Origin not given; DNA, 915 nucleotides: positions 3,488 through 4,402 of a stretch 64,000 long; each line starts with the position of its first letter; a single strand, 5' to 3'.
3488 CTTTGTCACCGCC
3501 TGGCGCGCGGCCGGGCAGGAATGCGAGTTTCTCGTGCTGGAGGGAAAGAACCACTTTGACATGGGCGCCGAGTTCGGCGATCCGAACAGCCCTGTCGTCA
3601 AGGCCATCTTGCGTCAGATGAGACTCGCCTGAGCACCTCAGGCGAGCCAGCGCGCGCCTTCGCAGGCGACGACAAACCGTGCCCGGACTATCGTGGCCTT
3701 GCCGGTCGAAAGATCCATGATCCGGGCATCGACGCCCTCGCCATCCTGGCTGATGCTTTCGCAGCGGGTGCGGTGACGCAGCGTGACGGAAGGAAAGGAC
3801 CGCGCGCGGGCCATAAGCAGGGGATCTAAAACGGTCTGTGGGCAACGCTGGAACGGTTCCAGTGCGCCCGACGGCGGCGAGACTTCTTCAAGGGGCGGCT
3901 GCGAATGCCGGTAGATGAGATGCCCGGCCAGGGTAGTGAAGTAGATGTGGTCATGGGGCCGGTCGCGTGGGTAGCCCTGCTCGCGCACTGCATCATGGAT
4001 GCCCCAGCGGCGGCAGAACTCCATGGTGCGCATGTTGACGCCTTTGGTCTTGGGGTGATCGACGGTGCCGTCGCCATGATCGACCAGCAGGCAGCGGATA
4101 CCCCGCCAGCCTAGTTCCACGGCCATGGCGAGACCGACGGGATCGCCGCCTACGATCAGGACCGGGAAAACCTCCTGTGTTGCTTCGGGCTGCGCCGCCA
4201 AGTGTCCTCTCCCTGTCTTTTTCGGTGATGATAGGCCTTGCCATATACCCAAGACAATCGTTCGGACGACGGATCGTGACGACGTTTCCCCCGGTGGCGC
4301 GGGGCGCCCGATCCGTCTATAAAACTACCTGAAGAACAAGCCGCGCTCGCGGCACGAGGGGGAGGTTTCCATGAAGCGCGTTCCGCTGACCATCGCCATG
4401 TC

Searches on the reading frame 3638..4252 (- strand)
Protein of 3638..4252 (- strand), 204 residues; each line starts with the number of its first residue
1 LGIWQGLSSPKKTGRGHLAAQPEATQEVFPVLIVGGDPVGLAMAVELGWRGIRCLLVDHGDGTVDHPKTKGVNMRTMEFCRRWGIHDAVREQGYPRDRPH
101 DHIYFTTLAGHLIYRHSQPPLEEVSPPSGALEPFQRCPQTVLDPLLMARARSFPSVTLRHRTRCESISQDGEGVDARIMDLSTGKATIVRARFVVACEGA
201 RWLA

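Call 58: search_protein_families(library=pfam, proteins=[window:3638-4252:-], max_evalue=0.00001)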
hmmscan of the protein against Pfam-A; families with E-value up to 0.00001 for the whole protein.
window:3638-4252:- (204 aa): 1 family
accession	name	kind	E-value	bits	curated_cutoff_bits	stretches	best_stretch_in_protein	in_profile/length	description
PF01494.25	FAD_binding_3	-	1.5e-34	120.2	22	1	30-201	3-160/349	FAD binding domain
